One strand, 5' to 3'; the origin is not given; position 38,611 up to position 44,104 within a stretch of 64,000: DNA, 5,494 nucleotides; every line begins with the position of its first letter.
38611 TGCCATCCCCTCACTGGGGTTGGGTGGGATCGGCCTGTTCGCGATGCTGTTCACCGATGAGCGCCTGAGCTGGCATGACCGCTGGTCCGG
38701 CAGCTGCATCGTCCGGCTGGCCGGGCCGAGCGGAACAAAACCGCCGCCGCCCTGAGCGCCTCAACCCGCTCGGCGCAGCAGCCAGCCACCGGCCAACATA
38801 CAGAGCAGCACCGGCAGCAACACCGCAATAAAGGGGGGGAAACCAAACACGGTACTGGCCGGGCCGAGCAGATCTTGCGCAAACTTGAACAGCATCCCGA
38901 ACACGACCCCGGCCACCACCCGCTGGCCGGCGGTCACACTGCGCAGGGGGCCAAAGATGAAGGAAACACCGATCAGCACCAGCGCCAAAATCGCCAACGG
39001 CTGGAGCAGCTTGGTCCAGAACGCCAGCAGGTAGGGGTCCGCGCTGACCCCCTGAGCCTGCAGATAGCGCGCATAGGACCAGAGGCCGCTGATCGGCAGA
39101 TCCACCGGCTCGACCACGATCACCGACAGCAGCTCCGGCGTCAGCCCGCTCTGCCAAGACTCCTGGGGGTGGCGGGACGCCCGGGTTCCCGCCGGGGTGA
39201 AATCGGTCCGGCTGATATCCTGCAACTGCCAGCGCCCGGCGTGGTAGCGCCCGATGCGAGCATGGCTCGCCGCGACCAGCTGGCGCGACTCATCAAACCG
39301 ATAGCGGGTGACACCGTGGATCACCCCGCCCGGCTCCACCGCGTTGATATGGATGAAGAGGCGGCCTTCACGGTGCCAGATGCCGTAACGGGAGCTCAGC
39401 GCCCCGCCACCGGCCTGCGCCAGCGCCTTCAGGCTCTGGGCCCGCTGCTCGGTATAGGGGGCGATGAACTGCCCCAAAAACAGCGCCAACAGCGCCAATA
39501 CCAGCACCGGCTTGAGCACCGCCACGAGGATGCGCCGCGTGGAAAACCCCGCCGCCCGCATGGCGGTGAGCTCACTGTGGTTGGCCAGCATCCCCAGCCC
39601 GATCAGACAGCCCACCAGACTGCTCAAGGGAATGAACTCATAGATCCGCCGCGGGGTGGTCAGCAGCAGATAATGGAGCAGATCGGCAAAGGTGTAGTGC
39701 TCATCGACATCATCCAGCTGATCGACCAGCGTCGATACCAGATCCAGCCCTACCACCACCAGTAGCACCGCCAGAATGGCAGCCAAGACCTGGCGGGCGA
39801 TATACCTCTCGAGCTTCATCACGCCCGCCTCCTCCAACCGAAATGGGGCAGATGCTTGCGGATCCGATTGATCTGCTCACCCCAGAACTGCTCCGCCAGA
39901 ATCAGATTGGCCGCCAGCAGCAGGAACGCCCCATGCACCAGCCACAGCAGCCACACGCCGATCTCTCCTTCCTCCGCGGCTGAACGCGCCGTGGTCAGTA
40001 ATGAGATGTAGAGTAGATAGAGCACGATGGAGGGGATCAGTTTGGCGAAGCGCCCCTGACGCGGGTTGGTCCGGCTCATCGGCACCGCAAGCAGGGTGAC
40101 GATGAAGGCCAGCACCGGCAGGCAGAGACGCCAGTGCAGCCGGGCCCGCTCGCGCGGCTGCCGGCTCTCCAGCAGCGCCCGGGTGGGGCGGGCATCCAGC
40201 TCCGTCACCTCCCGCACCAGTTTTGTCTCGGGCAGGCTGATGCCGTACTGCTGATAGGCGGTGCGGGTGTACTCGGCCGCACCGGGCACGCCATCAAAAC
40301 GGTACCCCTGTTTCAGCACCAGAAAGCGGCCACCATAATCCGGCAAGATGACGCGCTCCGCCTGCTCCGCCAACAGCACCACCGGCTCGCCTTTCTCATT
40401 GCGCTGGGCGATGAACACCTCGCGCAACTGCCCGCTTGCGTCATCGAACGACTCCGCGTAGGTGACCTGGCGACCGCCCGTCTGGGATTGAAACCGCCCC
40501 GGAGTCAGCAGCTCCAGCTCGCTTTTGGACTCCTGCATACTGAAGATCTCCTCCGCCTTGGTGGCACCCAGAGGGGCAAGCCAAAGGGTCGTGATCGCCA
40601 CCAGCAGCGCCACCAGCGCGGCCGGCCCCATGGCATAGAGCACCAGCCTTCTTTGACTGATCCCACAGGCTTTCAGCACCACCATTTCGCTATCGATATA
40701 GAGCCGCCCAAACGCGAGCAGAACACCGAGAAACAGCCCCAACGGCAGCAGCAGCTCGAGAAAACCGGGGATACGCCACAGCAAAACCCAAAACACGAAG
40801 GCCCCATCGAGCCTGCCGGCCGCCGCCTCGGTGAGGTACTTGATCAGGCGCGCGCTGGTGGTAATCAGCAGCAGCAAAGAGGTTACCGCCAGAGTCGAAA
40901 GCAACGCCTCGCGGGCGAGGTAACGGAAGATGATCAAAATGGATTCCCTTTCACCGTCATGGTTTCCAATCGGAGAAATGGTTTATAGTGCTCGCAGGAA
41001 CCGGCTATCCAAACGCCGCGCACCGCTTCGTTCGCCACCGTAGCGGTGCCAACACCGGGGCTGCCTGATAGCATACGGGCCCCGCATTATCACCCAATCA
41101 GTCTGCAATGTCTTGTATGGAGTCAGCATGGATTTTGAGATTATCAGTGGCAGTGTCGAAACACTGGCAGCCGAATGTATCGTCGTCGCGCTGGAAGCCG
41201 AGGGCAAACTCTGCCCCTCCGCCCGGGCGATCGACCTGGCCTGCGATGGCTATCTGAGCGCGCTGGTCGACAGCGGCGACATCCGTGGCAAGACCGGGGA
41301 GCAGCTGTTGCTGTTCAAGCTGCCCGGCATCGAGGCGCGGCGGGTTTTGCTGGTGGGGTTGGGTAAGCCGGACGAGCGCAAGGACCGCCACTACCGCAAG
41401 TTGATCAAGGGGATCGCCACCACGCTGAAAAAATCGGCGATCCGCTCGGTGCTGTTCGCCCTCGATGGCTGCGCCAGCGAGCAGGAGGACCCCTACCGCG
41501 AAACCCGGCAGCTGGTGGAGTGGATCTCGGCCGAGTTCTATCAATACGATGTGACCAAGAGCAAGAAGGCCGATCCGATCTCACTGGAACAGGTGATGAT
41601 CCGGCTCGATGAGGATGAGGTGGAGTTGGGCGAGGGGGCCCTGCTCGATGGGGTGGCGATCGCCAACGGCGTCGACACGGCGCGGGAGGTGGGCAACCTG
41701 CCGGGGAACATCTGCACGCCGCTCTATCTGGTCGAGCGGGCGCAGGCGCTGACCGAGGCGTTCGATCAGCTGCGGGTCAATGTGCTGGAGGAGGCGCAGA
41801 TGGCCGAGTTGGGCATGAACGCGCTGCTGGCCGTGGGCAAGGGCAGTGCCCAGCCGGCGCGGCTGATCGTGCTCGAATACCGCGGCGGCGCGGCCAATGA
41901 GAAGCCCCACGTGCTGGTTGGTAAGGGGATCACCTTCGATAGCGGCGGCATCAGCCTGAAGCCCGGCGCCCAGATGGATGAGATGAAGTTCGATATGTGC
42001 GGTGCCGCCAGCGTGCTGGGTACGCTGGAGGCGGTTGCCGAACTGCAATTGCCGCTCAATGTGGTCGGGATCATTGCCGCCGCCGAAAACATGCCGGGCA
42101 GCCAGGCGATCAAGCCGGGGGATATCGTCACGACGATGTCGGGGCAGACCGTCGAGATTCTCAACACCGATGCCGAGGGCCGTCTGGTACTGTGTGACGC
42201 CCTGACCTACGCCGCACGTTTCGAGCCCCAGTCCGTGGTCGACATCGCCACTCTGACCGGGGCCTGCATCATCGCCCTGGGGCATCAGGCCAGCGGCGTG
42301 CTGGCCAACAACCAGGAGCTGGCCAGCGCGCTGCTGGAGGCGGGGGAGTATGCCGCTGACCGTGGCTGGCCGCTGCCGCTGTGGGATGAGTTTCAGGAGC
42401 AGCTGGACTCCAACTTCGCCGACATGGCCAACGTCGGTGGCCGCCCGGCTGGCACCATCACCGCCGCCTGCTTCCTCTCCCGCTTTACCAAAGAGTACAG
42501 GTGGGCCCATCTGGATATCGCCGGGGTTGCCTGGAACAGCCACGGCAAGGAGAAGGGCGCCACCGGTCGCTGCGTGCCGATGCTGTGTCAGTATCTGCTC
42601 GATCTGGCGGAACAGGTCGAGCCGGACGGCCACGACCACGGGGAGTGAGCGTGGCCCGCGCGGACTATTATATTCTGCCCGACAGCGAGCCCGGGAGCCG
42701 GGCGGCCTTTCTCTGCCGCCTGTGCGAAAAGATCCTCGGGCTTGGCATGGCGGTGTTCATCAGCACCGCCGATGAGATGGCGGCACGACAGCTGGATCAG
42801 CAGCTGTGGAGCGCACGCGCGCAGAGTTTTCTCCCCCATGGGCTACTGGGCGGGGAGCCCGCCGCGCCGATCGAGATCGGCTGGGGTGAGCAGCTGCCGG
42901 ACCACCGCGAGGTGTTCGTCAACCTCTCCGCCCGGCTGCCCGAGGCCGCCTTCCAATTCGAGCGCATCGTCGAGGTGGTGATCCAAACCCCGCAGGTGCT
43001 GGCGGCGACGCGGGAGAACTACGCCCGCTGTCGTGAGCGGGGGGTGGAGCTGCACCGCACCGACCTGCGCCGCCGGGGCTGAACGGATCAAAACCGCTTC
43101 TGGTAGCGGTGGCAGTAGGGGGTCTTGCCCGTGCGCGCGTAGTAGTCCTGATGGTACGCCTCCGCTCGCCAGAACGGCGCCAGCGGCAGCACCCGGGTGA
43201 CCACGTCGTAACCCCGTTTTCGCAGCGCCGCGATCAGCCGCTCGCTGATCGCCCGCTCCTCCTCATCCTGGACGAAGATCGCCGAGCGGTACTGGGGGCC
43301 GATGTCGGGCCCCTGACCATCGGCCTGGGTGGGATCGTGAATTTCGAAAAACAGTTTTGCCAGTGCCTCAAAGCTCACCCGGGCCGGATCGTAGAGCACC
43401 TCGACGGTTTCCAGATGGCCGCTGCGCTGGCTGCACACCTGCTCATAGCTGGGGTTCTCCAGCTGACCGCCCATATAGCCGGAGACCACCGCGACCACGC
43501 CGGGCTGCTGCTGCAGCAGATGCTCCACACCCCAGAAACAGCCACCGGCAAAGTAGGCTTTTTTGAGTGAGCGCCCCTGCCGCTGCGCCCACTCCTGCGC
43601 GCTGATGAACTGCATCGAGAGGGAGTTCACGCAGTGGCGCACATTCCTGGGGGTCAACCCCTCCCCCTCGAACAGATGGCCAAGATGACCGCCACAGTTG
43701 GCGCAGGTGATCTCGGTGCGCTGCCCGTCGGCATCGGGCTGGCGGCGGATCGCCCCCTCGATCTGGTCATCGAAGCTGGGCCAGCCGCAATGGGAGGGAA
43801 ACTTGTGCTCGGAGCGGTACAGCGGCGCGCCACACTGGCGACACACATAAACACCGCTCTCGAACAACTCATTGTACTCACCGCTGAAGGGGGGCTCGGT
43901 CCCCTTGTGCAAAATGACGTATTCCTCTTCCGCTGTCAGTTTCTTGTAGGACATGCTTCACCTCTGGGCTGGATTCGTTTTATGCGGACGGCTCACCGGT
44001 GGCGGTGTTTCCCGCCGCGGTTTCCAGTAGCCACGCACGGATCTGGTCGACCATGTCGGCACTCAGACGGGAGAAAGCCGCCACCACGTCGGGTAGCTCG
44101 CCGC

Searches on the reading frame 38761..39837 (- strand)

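Call 61: search_protein_families(library=pfam, proteins=[window:38761-39837:-])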
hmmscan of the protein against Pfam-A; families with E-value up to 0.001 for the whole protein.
window:38761-39837:- (358 aa): 1 family
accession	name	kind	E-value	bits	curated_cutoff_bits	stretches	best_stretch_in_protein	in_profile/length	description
PF03739.19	LptF_LptG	-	3.2e-78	263.7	27.9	1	11-356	1-353/353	Lipopolysaccharide export system permease LptF/LptG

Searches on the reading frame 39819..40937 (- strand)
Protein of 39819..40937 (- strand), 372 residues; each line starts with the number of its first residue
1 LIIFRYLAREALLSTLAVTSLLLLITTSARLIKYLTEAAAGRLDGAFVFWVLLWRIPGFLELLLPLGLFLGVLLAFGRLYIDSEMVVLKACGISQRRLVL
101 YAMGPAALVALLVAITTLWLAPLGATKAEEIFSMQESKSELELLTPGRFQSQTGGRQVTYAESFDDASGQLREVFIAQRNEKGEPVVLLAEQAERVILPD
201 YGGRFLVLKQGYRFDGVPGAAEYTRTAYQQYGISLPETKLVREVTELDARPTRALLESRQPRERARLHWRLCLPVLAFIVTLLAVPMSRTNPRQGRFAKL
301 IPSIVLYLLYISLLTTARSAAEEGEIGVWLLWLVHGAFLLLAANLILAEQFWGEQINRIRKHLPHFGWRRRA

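Call 61: search_protein_families(library=pfam, proteins=[window:39819-40937:-])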
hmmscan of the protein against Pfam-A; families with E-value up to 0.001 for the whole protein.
window:39819-40937:- (372 aa): 1 family
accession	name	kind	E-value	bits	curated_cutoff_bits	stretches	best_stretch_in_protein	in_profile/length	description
PF03739.19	LptF_LptG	-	1.3e-65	222.2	27.9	1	5-346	1-351/353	Lipopolysaccharide export system permease LptF/LptG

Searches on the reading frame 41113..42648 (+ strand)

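Call 61: search_protein_families(library=pfam, proteins=[window:41113-42648:+])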
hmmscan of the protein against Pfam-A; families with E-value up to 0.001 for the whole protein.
window:41113-42648:+ (511 aa): 2 families
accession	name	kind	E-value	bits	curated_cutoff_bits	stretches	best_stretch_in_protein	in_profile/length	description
PF00883.26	Peptidase_M17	-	1.1e-127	426.1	25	1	189-491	2-309/310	Cytosol aminopeptidase family, catalytic domain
PF02789.23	Peptidase_M17_N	-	6e-28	97.8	23.4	1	24-152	1-129/129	Cytosol aminopeptidase family, N-terminal domain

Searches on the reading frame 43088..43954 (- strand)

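Call 61: search_protein_families(library=pfam, proteins=[window:43088-43954:-])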
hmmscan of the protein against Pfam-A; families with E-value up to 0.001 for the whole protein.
window:43088-43954:- (288 aa): 2 families
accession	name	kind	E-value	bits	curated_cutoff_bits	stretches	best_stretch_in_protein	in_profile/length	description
PF01625.27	PMSR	-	2.6e-60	203.5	23.7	1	132-282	1-153/153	Peptide methionine sulfoxide reductase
PF01641.26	SelR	-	2.4e-42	144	24.9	1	6-117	1-115/116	SelR domain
